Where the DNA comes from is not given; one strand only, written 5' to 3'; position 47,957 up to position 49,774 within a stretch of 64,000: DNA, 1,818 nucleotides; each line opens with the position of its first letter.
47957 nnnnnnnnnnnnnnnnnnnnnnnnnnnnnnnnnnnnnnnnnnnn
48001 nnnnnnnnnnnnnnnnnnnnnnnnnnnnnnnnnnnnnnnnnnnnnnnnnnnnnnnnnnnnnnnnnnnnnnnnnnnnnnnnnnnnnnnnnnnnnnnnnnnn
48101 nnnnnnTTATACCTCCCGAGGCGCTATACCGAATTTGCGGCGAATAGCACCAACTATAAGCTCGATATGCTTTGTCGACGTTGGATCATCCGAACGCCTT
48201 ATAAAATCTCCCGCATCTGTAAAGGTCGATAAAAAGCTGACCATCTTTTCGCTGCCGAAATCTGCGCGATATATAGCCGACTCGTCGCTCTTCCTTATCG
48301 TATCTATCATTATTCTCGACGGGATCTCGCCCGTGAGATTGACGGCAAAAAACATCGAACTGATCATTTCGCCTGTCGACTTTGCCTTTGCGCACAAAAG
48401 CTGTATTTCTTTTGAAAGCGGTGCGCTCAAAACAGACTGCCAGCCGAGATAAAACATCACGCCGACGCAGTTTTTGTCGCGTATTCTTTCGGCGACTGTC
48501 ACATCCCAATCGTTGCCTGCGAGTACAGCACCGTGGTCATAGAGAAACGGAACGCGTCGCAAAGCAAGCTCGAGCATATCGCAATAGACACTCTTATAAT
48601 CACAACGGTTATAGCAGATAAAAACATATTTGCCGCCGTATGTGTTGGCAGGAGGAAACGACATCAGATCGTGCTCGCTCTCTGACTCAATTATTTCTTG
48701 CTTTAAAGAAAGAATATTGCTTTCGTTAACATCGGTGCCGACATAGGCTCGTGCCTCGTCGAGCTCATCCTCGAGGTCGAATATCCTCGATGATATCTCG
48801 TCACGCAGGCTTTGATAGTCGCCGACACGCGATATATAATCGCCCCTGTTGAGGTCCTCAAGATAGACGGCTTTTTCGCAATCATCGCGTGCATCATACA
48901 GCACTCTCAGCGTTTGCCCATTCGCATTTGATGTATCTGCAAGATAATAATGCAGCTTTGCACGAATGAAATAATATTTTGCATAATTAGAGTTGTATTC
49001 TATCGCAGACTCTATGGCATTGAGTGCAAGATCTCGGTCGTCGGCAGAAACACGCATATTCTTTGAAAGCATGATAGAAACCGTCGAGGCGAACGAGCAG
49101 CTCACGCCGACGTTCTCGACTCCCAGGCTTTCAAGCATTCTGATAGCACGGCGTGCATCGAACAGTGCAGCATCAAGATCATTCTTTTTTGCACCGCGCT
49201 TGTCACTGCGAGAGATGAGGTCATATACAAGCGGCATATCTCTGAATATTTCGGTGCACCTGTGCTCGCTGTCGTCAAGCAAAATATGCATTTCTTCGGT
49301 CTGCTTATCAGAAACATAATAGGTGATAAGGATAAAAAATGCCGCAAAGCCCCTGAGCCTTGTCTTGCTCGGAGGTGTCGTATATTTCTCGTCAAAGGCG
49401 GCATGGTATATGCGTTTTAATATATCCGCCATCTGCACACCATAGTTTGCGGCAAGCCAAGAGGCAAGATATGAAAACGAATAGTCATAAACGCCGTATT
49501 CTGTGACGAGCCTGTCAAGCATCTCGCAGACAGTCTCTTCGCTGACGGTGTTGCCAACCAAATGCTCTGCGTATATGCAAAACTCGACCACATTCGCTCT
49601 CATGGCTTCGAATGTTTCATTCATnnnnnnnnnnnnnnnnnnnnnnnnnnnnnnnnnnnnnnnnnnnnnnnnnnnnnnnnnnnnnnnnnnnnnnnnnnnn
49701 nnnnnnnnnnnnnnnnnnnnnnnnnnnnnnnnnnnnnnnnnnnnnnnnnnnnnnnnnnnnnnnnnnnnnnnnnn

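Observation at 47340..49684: Translationally coupled TIR-like/helical-repeat protein plus PP2C phosphatase operon next to tRNA-Leu: candidate undescribed two-gene system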

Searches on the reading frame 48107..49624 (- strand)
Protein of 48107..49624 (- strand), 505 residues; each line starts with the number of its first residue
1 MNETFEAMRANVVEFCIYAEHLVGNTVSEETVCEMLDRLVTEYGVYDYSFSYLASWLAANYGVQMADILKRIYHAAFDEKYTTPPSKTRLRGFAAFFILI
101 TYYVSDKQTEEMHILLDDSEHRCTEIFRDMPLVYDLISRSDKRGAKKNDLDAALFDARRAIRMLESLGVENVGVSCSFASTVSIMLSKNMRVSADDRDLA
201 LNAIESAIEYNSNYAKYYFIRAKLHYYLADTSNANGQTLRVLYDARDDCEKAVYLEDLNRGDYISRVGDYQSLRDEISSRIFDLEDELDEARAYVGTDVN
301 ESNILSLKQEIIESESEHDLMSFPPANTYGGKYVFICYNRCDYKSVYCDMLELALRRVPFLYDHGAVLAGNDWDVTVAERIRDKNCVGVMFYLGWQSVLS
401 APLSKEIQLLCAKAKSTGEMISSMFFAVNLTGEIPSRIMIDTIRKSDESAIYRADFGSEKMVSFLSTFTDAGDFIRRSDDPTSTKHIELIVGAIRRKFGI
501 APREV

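Call 3: search_protein_families(library=pfam, proteins=[window:48107-49624:-], max_evalue=1)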
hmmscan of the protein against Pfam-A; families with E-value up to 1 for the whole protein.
window:48107-49624:- (505 aa): 2 families
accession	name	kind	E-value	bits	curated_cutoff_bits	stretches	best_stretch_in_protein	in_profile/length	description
PF13230.11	GATase_4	-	0.16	11.3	23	1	22-49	124-151/272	Glutamine amidotransferases class-II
PF00356.27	LacI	-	0.2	11.9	27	1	172-206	9-40/46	Bacterial regulatory proteins, lacI family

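Call 4: search_protein_families(library=padloc, proteins=[window:48107-49624:-], max_evalue=1)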
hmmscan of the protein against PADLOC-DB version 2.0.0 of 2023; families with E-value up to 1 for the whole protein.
window:48107-49624:- (505 aa): 0 families

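Call 6: find_homologous_proteins(query=window:48107-49624:-)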
Query window:48107-49624:- (505 aa): 5 proteins with E <= 0.001 among 8000 candidates.
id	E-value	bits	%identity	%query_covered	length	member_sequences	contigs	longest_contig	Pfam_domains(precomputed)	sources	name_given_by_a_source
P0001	0.0e+0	1051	92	100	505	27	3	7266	-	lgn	-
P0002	2.6e-156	539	51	100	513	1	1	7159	-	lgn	-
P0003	8.7e-147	508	47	99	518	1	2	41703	-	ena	-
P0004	6.2e-142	492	48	94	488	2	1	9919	-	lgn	-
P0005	1.9e-123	431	45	99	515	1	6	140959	-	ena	-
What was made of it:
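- Tried and rejected: The word-indexed homolog search found only 5 relatives of A (call 6).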

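Call 7: search_protein_families(library=ncbifam, proteins=[window:48107-49624:-], max_evalue=1)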
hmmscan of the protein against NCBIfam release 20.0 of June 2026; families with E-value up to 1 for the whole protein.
window:48107-49624:- (505 aa): 2 families
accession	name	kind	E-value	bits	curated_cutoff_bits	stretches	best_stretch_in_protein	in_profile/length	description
NF038257.2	exopoly_VpsP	subfamily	0.00022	20.9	125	1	184-234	37-87/213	VpsP family polysaccharide biosynthesis protein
NF041617.1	T2SS_L_SYNERG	exception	0.17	10.7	150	1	410-469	231-289/387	type II secretion system protein GspL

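Call 8: search_solved_structures(query=window:48107-49624:-, max_evalue=10)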
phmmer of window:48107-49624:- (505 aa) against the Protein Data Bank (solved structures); distinct sequences matched with E-value up to 10: 3.
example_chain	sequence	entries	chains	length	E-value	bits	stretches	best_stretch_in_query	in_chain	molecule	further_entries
3pct_A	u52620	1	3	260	1.1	11.1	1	231-310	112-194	Class C acid phosphatase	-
8udg_A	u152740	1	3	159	1.1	11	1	272-321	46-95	Hemagglutinin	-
8p4y_A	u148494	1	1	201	2.8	9.7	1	268-319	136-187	Protein origami triangle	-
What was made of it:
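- Tried and rejected: Direct HMM and PDB sequence searches with A (Pfam, NCBIfam, PADLOC, PDB phmmer; calls 3, 4, 7, 8) gave nothing meaningful.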

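Call 11: find_encoding_contigs(protein=P0005, flank=8000, max_places=3)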
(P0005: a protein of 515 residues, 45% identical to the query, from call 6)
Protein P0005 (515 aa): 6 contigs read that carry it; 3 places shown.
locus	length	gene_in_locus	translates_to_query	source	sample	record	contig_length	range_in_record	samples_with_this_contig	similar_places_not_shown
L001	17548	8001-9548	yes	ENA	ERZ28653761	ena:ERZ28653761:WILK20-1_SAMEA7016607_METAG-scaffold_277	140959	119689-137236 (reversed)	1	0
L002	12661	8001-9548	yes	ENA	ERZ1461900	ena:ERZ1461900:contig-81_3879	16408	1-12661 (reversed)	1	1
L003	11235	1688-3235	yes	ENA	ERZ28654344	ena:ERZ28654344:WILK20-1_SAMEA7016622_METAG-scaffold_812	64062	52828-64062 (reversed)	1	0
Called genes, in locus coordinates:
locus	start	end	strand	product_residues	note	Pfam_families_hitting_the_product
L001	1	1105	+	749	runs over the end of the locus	PF00496:SBP_bac_5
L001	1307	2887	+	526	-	PF00528:BPD_transp_1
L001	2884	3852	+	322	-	PF12911:OppC_N, PF00528:BPD_transp_1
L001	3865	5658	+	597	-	PF00005:ABC_tran, PF13304:AAA_21 (weak), PF08352:oligo_HPY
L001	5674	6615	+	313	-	PF00005:ABC_tran, PF08352:oligo_HPY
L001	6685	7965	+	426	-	-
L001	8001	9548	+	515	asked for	-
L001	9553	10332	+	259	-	-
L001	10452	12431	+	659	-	PF00133:tRNA-synt_1, PF01406:tRNA-synt_1e, PF09334:tRNA-synt_1g, PF00133:tRNA-synt_1, PF08264:Anticodon_1, PF19303:Anticodon_3, PF01588:tRNA_bind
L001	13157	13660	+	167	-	-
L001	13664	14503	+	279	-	PF12773:DZR (faint), PF13240:Zn_Ribbon_1 (faint)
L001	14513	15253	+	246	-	PF13240:Zn_Ribbon_1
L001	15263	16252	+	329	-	PF13240:Zn_Ribbon_1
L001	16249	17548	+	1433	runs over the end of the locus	-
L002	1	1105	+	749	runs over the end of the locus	PF00496:SBP_bac_5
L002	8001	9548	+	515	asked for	-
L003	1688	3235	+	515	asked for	-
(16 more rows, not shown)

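Call 12: find_encoding_contigs(protein=P0003, flank=8000, max_places=3)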
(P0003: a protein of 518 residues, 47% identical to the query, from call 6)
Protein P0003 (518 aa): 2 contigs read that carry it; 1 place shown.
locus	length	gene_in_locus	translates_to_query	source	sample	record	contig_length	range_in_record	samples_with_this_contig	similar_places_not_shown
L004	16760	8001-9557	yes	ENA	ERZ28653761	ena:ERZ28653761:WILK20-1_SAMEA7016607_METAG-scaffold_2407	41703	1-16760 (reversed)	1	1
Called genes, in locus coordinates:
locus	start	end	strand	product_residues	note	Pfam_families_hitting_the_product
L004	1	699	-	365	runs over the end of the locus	-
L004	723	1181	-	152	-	-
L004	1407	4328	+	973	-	PF13191:AAA_16 (faint), PF06309:Torsin (faint), PF07724:AAA_2 (faint), PF13401:AAA_22 (faint), PF07728:AAA_5 (faint), PF05496:RuvB_N (weak), PF00004:AAA, PF01434:Peptidase_M41, +2 more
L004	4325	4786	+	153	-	-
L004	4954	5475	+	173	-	-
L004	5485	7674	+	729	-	PF07719:TPR_2 (faint), PF13181:TPR_8 (faint), PF13374:TPR_10 (faint), PF13431:TPR_17 (faint), PF14559:TPR_19 (faint), PF00515:TPR_1 (faint), PF10952:DUF2753 (faint), PF13424:TPR_12 (weak), +1 more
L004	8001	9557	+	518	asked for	-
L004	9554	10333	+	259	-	-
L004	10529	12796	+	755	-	-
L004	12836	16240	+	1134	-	PF13676:TIR_2, PF08238:Sel1 (faint)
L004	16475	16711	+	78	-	-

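Call 20: search_protein_representatives(alignment_id=A1)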
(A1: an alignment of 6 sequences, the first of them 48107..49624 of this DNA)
Query: 6 sequences, 515 profile positions. Proteins with E-value up to 0.001 (for the whole library): 839; up to 1e-10: 316; up to 1e-30: 50. The best 150 are listed.
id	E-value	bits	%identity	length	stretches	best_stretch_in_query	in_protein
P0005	2.4e-259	877.7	-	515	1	1-515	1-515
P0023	3.9e-142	490.9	-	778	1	2-512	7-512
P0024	1.0e-113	397.2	-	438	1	95-510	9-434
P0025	2.4e-111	389.4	-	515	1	39-514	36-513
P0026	9.5e-107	374.2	-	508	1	3-514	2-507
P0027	8.9e-78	278.6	-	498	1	29-509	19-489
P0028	1.6e-77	277.7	-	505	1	27-508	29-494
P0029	9.1e-76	272.0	-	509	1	1-508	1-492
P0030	9.1e-76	272.0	-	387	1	121-508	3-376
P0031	1.3e-72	261.6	-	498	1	1-511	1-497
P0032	2.1e-71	257.6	-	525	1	17-509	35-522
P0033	5.7e-71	256.1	-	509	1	37-512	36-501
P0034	1.8e-70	254.5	-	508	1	1-508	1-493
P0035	3.6e-69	250.2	-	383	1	130-508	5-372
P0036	4.6e-69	249.8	-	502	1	8-504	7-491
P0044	2.2e-59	217.9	-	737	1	28-512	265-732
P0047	1.2e-57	212.1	-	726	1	36-510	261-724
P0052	1.1e-41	159.5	-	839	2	211-505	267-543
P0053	3.9e-40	154.4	-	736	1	39-496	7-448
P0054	1.4e-39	152.6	-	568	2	316-512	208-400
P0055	9.5e-38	146.5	-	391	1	316-511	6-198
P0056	2.4e-37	145.2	-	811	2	208-513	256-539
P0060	2.2e-34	135.4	-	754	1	317-510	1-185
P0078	5.3e-29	117.6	-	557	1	311-510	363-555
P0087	1.9e-27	112.5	-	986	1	319-509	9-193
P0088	5.5e-27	111.0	-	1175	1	312-511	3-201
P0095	3.9e-26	108.2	-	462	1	312-511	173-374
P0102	4.7e-25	104.6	-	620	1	291-512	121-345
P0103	5.9e-25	104.3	-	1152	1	314-510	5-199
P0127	1.7e-20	89.6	-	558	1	253-508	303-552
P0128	1.8e-20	89.6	-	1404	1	315-513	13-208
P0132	3.2e-20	88.7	-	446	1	53-320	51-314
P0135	6.5e-20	87.7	-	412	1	35-307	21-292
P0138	1.7e-19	86.3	-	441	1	22-289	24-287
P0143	5.0e-19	84.8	-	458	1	35-305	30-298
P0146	1.5e-18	83.2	-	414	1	30-310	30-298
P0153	5.1e-18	81.4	-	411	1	12-309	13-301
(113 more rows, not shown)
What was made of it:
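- On TIR domain (Pfam TIR_2 PF13676, STIR clan): Those relatives were retrieved by the A-family profile at E <= 1e-17 (call 20).
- Tried and rejected: The exhaustive representative search (call 20) was what opened up the family.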

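Call 21: search_protein_families(library=pfam, proteins=[P0023, P0044, P0047, P0052, P0054, P0060, P0088, P0103, P0128, P0087], max_evalue=0.01)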
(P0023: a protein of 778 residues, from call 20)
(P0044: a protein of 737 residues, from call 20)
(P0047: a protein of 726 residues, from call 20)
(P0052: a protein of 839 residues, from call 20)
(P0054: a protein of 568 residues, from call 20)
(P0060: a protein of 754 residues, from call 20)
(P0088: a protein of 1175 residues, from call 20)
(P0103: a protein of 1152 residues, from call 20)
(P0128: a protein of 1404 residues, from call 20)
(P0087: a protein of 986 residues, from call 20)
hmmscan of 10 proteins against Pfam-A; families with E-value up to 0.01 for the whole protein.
P0023 (778 aa): 1 family
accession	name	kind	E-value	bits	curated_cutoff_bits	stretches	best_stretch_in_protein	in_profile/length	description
PF00481.26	PP2C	-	0.0074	16.4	20.3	0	570-664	42-133/255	Protein phosphatase 2C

P0044 (737 aa): 1 family
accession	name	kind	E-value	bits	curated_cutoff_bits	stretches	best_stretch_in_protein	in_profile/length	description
PF21941.2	SMEK_N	-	4.4e-36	124.2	27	1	19-155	5-138/140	SMEK domain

P0047 (726 aa): 1 family
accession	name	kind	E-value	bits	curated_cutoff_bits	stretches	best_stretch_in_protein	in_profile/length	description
PF21941.2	SMEK_N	-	2.7e-46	157.4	27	1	13-148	2-139/140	SMEK domain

P0052 (839 aa): 4 families
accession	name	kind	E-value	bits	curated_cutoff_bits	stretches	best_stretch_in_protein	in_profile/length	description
PF13676.11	TIR_2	-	9.5e-10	39.5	28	1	396-481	3-93/122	TIR domain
PF01582.25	TIR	-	4.2e-05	23.8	21.3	1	414-472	26-85/179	TIR domain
PF13672.11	PP2C_2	-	8.7e-05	22.6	24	1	572-799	10-182/209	Protein phosphatase 2C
PF00481.26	PP2C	-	0.0025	18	20.3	0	639-725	61-134/255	Protein phosphatase 2C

P0054 (568 aa): 2 families
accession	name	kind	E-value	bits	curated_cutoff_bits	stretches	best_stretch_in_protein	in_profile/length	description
PF02493.26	MORN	-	1.8e-28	97.1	22.5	4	495-515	1-21/23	MORN repeat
PF13676.11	TIR_2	-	5.7e-13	49.9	28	1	236-357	1-109/122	TIR domain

P0060 (754 aa): 3 families
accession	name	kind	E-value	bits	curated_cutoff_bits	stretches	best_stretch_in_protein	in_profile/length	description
PF13306.12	LRR_5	-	6.3e-103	340.1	27.7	5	358-476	9-125/127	BspA type Leucine rich repeat region (6 copies)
PF13855.12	LRR_8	-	4.2e-14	52.5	27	0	291-333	12-55/61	Leucine rich repeat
PF13676.11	TIR_2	-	3.1e-07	31.3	28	1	29-116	1-86/122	TIR domain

P0088 (1175 aa): 2 families
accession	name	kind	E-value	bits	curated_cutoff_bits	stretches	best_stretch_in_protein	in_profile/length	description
PF02493.26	MORN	-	6.3e-85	274.6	22.5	12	453-475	1-23/23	MORN repeat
PF13676.11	TIR_2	-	3.2e-05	24.8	28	1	37-132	2-92/122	TIR domain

P0103 (1152 aa): 2 families
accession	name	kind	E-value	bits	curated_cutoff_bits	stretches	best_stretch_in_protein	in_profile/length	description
PF02493.26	MORN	-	1.4e-90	292.3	22.5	13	916-936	1-21/23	MORN repeat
PF13676.11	TIR_2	-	3.6e-05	24.7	28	1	36-113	1-77/122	TIR domain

P0128 (1404 aa): 1 family
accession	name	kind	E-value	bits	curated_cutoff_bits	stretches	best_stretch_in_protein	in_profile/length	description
PF13676.11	TIR_2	-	3.1e-06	28.1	28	1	43-138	1-99/122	TIR domain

P0087 (986 aa): 2 families
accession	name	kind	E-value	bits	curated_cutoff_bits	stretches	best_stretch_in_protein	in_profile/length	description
PF02493.26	MORN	-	1.5e-122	392.8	22.5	19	448-467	1-20/23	MORN repeat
PF13676.11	TIR_2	-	2e-06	28.7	28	1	35-112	1-77/122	TIR domain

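Call 22: predict_structure(alignment_id=A1)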
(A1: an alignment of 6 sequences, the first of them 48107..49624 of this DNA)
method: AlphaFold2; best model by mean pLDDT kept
length: 505 residues; sequences in the alignment: 6
mean_pLDDT: 78.4   pTM: 0.52
mean pLDDT of the five models: 78.4, 76.1, 73.0, 67.5, 60.0
residues with pLDDT >= 90: 59; 70-90: 350; 50-70: 67; < 50: 29
segments of 3 or more residues with pLDDT < 50: 1-6, 292-298, 324-330, 364-370
pLDDT, mean of each block of 10 residues (from residue 1): 50 81 78 91 80 84 90 81 78 90 80 76 75 70 66 82 78 84 89 90 88 87 86 63 87 74 73 88 67 45 78 77 49 80 83 78 48 73 87 84 84 86 89 87 87 82 84 80 84 83 58
secondary structure, 60 per line:
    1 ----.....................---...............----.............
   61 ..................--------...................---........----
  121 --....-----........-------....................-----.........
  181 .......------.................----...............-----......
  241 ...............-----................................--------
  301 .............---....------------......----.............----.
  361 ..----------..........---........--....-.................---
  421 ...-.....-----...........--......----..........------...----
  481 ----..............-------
elements in order: H5-25 H29-43 H48-78 H87-105 H109-116 H123-126 H132-139 H147-166 H172-187 H194-210 H215-229 H235-255 H261-292 H301-313 H317-320 E333-338 H343-355 E360-362 H373-382 E386-393 H396-399 H401-417 E425-429 H435-445 H448-453 H458-467 E474-476 H485-498
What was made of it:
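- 48665..49624 (-): Domain 1 of A (aa 1 to about 320): all-alpha TPR-like solenoid, the fastest-evolving part and the presumed sensor or regulatory domain. The AF2 model has helices only up to residue 320 (call 22).
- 48110..48634 (-): Domain 2 of A (aa 331-505): divergent TIR domain (beta-alpha x5) with a family-specific C-terminal extension. AF2 secondary structure bA333-338, aA, bB360-362, aB, bC386-393, aC401-417, bD425-429, aD, bE474-476, aE (call 22).
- On TIR domain (Pfam TIR_2 PF13676, STIR clan): The AF2 model (pLDDT about 80-89 over most of residues 331-500) has bA-aA-bB-aB-bC-aC-bD-aD-bE-aE (call 22).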

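Call 25: fold_search(model_id=the predicted structure, library=pdb)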
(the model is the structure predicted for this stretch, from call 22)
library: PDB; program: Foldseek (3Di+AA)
matches with E <= 10: 993; with E <= 0.001: 0
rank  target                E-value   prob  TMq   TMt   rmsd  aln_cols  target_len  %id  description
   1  7dkh_A                1.9e-03  1.00  0.22  0.14  21.9       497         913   11  Crystal structure of the Ctr9/Paf1/Cdc73/Rtf1 quaternary complex (released 2021-11-24)
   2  8dti_A                3.6e-03  0.99  0.22  0.18  22.4       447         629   12  Cryo-EM structure of Arabidopsis SPY in complex with GDP-fucose (released 2023-03-08)
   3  6y4l_A                5.1e-03  1.00  0.23  0.37  15.0       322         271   14  Crystal structure of human ER membrane protein complex subunits EMC2 and EMC9 (released 2020-05-27)
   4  5tqb_B                6.3e-03  1.00  0.35  0.48   7.7       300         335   12  Crystal structure of assembly chaperone of ribosomal protein L4 (Acl4) in complex with ribosomal protein L4 (RpL4) (released 2017-02-15)
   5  7dkh_I                6.3e-03  0.98  0.22  0.14  21.6       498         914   11  Crystal structure of the Ctr9/Paf1/Cdc73/Rtf1 quaternary complex (released 2021-11-24)
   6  5k7v_A                6.3e-03  0.89  0.12  0.18  18.7       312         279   13  Computational Design of Self-Assembling Cyclic Protein Homooligomers (released 2017-04-12)
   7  8dtg_B                7.4e-03  0.89  0.18  0.13  22.2       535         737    9  Cryo-EM structure of Arabidopsis SPY alternative conformation 1 (released 2023-03-08)
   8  7ntf_B                7.4e-03  0.57  0.14  0.11  19.4       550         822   11  Cryo-EM structure of unliganded O-GlcNAc transferase (released 2021-11-17)
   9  4c6t_D                7.8e-03  1.00  0.24  0.65   5.2       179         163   14  Crystal structure of the RPS4 and RRS1 TIR domain heterodimer (released 2014-05-28)
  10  4c6r_A                7.8e-03  1.00  0.24  0.65   5.2       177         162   16  Crystal structure of the TIR domain from the Arabidopsis Thaliana disease resistance protein RPS4 (released 2014-05-28)
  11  7y4i_B                8.8e-03  0.99  0.25  0.17  20.8       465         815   13  Crystal structure of SPINDLY in complex with GDP (released 2022-12-07)
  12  7y4i_A                1.0e-02  0.99  0.25  0.17  21.4       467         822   11  Crystal structure of SPINDLY in complex with GDP (released 2022-12-07)
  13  4c6t_B                1.1e-02  1.00  0.25  0.66   5.3       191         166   16  Crystal structure of the RPS4 and RRS1 TIR domain heterodimer (released 2014-05-28)
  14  7obe_B                1.1e-02  0.99  0.21  0.22  19.3       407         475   12  X-ray structure of the phosphatase PAPP5 from Arabidopsis thaliana (released 2021-06-09)
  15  6vfk_B                1.1e-02  0.82  0.12  0.18  17.3       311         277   13  De novo designed tetrahedral nanoparticle T33_dn10 displaying 4 copies of BG505-SOSIP trimer on the surface (released 2020-07-22)
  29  8p2m_B                2.2e-02  0.84  0.22  0.19  29.3       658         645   12  C. elegans TIR-1 protein. (released 2023-09-06)
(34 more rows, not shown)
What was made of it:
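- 48665..49624 (-): Foldseek top hits are TPR proteins Ctr9, SPY, EMC2 and Acl4 (E 2e-3 to 6e-3, prob about 1.0, call 25).
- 48110..48634 (-): Foldseek match to RPS4 TIR 4c6r/4c6t: TMt 0.65, prob 1.00, E 8e-3 (call 25).
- On TIR domain (Pfam TIR_2 PF13676, STIR clan): Foldseek against RPS4 TIR 4c6r/4c6t gives TMt 0.65, prob 1.00, E 8e-3 (call 25).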

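Call 36: find_related_loci(query=A1, collection=genome_contigs, flank=8000)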
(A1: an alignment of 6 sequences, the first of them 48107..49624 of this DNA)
Query A1 (505 aa) in genome_contigs; peptide patterns used: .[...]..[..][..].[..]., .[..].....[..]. (x = any residue, [..] = any of these).
33 stretches matched a pattern; 1 encode a relative of the query (tblastn E <= 1e-3); 1 distinct loci.
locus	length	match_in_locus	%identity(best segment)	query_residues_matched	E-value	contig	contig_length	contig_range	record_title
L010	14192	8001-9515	91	1-505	0e+0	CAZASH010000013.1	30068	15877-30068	MAG TPA_asm: uncultured Ruminococcus sp. isolate binchicken_co370_21 genome assembly, contig: NODE_1759_length_30068_cov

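Call 42: search_protein_families(library=padloc, proteins=[P0023, P0052, P0056, P0053, P0044, P0055, P0054, P0135], max_evalue=0.01)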
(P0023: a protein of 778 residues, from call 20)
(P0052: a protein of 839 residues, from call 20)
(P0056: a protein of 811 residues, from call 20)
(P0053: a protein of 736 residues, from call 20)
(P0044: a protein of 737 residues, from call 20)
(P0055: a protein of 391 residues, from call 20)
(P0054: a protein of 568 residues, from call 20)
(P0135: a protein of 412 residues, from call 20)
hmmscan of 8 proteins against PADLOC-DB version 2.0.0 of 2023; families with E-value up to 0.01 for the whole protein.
P0023 (778 aa): 0 families

P0052 (839 aa): 1 family
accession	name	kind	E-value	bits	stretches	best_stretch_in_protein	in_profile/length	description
PDLC02012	SAVED5--SAVED_TIR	-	0.00026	18.2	1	394-544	16-159/404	-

P0056 (811 aa): 1 family
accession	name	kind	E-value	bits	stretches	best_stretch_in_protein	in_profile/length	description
PDLC02012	SAVED5--SAVED_TIR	-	0.00034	17.8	1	364-455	3-91/404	-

P0053 (736 aa): 2 families
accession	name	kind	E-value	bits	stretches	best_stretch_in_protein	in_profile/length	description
PDLC02403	Aga_TIR-PNTD1-PNTD2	-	2e-05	21.8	1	334-394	40-99/443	Class I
PDLC02421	Aga_TIR-PNTD1-PNTD2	-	0.00082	16.6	1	334-390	41-96/430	Class I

P0044 (737 aa): 1 family
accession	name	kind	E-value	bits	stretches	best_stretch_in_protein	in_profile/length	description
PDLC02399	Aga_REase-PNTD1-PNTD2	-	2.5e-34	117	1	18-195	12-188/463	Class I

P0055 (391 aa): 1 family
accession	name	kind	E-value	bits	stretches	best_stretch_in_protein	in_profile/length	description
PDLC02012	SAVED5--SAVED_TIR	-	2.2e-06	25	1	36-111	14-88/404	-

P0054 (568 aa): 2 families
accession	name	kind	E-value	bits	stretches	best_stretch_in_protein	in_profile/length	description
PDLC02012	SAVED5--SAVED_TIR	-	2.3e-11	41.5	1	231-347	11-118/404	-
PDLC00728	Effector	-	1.7e-08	31.9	1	231-338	7-108/432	TIR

P0135 (412 aa): 0 families
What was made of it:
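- Some variants carry an N-terminal SMEK_N domain (Pfam E 2.7e-46; PADLOC Aga_REase E 2.5e-34; calls 21, 42).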
